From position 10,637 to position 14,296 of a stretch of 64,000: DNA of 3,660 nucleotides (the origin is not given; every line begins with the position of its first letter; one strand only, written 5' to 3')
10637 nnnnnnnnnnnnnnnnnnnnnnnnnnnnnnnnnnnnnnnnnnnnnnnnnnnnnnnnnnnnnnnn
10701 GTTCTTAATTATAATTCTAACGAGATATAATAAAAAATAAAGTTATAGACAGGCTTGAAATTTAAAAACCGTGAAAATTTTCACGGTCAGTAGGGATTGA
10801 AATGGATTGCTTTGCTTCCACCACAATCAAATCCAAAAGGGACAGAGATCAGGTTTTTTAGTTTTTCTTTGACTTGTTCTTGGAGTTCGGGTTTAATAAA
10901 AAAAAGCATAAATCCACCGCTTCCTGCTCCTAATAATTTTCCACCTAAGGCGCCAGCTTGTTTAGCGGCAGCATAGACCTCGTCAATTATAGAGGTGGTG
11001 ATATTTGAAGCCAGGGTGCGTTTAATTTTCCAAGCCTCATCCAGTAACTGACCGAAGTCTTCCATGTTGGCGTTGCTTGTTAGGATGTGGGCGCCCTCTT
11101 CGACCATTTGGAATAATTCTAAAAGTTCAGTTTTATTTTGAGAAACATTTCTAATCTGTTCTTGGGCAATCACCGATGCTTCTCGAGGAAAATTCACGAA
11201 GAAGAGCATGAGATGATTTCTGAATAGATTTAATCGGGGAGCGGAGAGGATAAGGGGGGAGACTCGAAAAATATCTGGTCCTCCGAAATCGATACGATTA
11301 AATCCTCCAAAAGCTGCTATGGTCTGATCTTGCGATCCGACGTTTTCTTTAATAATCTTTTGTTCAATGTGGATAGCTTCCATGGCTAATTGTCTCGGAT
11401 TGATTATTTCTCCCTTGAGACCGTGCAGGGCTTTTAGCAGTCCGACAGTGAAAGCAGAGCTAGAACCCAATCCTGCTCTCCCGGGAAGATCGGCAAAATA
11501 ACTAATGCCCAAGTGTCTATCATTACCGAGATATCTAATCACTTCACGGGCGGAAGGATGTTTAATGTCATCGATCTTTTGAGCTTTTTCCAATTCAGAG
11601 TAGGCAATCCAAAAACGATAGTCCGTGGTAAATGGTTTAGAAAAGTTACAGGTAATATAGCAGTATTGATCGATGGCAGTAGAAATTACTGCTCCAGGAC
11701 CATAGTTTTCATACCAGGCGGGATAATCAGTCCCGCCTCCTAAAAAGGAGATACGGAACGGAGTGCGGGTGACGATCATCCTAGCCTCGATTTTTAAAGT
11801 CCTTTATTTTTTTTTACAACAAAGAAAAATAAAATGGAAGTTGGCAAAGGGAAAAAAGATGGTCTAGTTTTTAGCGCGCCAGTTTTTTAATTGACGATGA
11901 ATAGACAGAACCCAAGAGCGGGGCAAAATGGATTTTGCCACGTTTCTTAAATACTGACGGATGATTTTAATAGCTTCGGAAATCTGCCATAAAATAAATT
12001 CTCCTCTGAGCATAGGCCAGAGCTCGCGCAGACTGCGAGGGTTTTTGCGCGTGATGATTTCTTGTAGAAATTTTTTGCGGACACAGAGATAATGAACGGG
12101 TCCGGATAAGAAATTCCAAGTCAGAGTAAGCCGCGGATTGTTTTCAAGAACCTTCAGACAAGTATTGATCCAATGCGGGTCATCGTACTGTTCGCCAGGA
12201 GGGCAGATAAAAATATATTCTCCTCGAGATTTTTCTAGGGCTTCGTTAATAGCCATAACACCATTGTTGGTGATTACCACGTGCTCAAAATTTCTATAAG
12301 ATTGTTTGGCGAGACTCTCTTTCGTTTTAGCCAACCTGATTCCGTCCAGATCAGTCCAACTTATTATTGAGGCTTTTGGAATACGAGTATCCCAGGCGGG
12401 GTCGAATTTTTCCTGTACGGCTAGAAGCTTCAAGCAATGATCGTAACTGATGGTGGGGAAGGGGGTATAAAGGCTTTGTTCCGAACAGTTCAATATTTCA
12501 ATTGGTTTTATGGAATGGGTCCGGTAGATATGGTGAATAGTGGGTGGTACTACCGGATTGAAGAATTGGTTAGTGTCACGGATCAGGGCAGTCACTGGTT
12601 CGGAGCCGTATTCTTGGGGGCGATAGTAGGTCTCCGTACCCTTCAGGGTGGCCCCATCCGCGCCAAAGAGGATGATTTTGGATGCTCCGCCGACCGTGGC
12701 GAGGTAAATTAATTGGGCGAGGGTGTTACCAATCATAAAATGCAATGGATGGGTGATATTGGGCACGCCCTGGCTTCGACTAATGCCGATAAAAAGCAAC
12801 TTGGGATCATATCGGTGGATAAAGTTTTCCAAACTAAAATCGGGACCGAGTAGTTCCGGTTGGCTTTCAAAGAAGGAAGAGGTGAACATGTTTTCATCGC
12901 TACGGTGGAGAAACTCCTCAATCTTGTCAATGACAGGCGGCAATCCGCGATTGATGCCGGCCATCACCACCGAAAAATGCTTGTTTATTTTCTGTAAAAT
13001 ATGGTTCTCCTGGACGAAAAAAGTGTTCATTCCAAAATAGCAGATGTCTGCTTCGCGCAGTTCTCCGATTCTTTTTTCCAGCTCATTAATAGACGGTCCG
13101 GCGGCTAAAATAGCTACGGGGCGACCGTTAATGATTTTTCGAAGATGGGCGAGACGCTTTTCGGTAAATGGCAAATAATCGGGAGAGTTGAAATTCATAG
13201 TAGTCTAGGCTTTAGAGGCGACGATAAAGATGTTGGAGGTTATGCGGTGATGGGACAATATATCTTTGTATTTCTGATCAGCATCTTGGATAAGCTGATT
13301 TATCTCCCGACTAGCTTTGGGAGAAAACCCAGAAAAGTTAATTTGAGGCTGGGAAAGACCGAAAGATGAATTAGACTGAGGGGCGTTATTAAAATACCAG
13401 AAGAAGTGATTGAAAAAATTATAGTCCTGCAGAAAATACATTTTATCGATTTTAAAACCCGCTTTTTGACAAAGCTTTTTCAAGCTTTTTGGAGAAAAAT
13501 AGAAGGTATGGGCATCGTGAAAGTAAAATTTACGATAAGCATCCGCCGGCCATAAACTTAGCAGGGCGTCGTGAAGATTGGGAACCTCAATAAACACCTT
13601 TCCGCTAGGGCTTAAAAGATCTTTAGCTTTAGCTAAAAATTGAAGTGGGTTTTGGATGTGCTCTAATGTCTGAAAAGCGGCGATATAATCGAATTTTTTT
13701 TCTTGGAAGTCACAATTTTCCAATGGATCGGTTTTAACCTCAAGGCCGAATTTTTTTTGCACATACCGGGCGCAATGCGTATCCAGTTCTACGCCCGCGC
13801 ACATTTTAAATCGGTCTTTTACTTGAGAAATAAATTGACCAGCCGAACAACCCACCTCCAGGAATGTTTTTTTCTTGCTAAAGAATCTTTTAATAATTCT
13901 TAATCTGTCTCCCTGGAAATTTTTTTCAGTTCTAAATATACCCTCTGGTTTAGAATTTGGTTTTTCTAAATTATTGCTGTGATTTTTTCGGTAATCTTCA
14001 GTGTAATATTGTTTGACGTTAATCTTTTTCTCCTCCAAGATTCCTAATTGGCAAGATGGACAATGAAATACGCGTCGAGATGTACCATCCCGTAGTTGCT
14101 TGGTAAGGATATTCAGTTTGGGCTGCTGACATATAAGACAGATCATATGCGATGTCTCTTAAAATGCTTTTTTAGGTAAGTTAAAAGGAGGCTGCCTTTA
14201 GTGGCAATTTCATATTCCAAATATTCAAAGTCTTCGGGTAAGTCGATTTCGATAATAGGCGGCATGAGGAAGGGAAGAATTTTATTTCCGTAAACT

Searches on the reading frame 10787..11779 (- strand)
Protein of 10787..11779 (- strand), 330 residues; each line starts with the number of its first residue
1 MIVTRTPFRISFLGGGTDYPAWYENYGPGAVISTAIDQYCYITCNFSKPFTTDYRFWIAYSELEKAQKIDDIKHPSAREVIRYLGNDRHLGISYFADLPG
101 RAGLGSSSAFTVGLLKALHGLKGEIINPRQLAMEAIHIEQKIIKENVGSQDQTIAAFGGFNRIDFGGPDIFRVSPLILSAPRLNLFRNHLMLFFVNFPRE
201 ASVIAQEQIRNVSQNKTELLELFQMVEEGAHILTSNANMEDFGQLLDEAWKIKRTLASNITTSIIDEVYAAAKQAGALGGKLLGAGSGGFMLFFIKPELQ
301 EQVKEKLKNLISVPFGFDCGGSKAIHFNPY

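Call 11: search_protein_families(library=pfam, proteins=[window:10787-11779:-], max_evalue=0.0001)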
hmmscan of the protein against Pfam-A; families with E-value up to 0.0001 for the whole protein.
window:10787-11779:- (330 aa): 2 families
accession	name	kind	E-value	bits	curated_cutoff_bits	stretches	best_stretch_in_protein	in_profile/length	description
PF00288.32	GHMP_kinases_N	-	2.7e-11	44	22.3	1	80-159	10-87/87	GHMP kinases N terminal domain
PF08544.19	GHMP_kinases_C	-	3.8e-10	40.5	21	1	238-309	9-81/85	GHMP kinases C terminal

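Call 24: search_protein_families(library=ncbifam, proteins=[window:10787-11779:-], max_evalue=0.00001)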
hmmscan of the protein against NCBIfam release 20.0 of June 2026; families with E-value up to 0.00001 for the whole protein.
window:10787-11779:- (330 aa): 9 families
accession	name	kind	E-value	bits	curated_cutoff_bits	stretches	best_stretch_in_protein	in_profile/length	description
NF049969.1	GlMnHpPKinHddA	equivalog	5.8e-37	127.9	600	1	2-308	3-317/338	D-glycero-D-manno-heptose 7-phosphate kinase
NF009948.0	PRK13412.1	equivalog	5.5e-19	67.4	721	1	75-307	714-948/974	bifunctional fucokinase/fucose-1-phosphate guanylyltransferase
TIGR00549.1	mevalon_kin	equivalog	1.5e-16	60.7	163.05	1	31-293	19-275/276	mevalonate kinase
NF003036.0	PRK03926.1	equivalog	7.4e-15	54.8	403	1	223-309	198-281/302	mevalonate kinase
NF003006.0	PRK03817.1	equivalog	1.1e-13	50.9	443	1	2-159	2-157/352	galactokinase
TIGR00131.1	gal_kin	equivalog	1.1e-13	50.8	226.65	1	228-309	284-364/388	galactokinase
NF003472.0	PRK05101.1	equivalog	1.6e-08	33.9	499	0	92-159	115-182/382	galactokinase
NF001816.0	PRK00555.1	equivalog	5e-08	32.3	509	0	230-310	261-339/363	galactokinase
NF003705.0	PRK05322.1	equivalog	1.3e-06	27.4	385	0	230-315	285-369/388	galactokinase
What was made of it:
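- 10787..11779 (-): HddA-type GHMP kinase (heptose-7-phosphate anomeric kinase family). Call 24: HddA is the best NCBIfam hit (E 5.8e-37, far below its cutoff).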

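Call 74: search_solved_structures(query=window:10787-11779:-, max_evalue=0.00001)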
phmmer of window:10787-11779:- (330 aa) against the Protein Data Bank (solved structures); distinct sequences matched with E-value up to 0.00001: 12.
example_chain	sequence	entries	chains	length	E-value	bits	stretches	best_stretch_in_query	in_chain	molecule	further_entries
3k85_A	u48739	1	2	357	5.4e-38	134.8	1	3-319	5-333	D-glycero-D-manno-heptose 1-phosphate kinase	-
4usm_A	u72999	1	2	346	3e-34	122.4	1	2-300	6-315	PUTATIVE SUGAR KINASE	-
4usk_A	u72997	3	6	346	5.6e-34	121.6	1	2-300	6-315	PUTATIVE SUGAR KINASE | SUGAR KINASE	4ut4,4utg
4n3o_A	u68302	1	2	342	4.7e-30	108.7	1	2-302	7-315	Putative D-glycero-D-manno-heptose 7-phosphate kinase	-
9iip_A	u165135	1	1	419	6.2e-11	45.8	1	76-300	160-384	L-fucokinase/L-fucose-1-P guanylyltransferase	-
5yys_A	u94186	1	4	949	8.4e-10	42.1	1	79-300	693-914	L-fucokinase, L-fucose-1-P guanylyltransferase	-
9iit_A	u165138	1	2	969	8.9e-10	42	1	79-300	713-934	L-fucokinase/L-fucose-1-P guanylyltransferase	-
1vis_A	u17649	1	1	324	1.7e-09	41.1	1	92-307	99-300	Mevalonate kinase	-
1kkh_A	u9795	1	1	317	1.8e-09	41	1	92-307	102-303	Mevalonate Kinase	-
6mde_A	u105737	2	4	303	1.6e-08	37.9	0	238-307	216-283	Mevalonate kinase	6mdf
4hac_A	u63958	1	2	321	2e-08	37.6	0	238-307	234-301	Mevalonate kinase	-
1s4e_A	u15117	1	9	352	3e-07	33.7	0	2-297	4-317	Galactokinase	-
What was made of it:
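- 10787..11779 (-): Call 74: the four best PDB hits are all heptose kinases or putative ones (3K85, 4USM, 4USK, 4N3O; E 1e-38 to 5e-30), and the next is fucokinase at 6e-11.
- The window kinase's best solved relatives are all heptose kinases (call 74).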

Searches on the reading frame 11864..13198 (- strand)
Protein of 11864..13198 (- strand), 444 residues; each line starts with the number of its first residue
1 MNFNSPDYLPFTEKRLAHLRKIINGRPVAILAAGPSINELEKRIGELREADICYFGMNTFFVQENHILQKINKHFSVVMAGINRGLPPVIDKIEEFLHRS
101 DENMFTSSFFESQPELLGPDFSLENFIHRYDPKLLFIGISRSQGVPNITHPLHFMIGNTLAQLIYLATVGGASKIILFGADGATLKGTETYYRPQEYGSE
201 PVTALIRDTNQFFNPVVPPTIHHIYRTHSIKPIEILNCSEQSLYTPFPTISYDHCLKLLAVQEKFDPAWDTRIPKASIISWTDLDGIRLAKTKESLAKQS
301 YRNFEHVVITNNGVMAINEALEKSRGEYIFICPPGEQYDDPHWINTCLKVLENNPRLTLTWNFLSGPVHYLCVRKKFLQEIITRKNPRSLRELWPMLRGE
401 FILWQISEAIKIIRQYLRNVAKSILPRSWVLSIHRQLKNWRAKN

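Call 11: search_protein_families(library=pfam, proteins=[window:11864-13198:-], max_evalue=0.0001)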
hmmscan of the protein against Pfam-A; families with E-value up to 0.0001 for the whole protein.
window:11864-13198:- (444 aa): 0 families

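Call 24: search_protein_families(library=ncbifam, proteins=[window:11864-13198:-], max_evalue=0.00001)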
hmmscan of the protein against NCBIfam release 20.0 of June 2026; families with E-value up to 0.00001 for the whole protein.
window:11864-13198:- (444 aa): 0 families

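Call 53: search_protein_families(library=pfam, proteins=[window:11864-13198:-], max_evalue=1)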
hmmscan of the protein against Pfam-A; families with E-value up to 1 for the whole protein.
window:11864-13198:- (444 aa): 4 families
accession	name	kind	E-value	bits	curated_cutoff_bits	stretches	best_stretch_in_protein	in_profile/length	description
PF01973.23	MptE-like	-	0.00048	20.4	34.6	1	15-48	14-48/171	6-hydroxymethylpterin diphosphokinase MptE-like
PF09943.14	DUF2175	-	0.087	13.5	25.1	1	364-422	22-83/98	Uncharacterized protein conserved in archaea (DUF2175)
PF17012.10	DUF5091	-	0.11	13.3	27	1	48-119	66-134/147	Domain of unknown function (DUF5091)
PF00535.33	Glycos_transf_2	-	0.19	12.1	23.3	0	301-360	52-113/168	Glycosyl transferase family 2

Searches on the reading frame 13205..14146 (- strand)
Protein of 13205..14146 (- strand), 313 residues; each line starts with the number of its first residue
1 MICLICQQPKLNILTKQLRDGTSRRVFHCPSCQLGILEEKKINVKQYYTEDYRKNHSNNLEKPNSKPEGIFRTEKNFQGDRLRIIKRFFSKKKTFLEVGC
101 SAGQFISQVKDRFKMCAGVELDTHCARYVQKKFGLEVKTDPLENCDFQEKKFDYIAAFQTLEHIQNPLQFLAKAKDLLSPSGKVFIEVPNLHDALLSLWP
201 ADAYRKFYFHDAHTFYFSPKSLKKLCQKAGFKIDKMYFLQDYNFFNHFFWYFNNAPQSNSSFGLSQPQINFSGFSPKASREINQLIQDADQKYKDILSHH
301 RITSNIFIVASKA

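Call 11: search_protein_families(library=pfam, proteins=[window:13205-14146:-], max_evalue=0.0001)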
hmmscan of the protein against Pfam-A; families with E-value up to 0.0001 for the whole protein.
window:13205-14146:- (313 aa): 6 families
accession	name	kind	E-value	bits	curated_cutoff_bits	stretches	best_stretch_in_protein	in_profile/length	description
PF13489.12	Methyltransf_23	-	6.1e-24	85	27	1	83-234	11-162/164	Methyltransferase domain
PF08241.18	Methyltransf_11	-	2.6e-12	47.6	21.2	1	96-186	1-95/95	Methyltransferase domain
PF13649.12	Methyltransf_25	-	3e-09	37.9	27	1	96-182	2-97/97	Methyltransferase domain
PF08242.18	Methyltransf_12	-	2.2e-08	35.2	30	1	96-183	1-97/98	Methyltransferase domain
PF07021.18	MetW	-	3.3e-08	33.8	21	1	82-242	4-171/193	Methionine biosynthesis protein MetW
PF13847.12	Methyltransf_31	-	1.1e-07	32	27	1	90-200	2-123/145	Methyltransferase domain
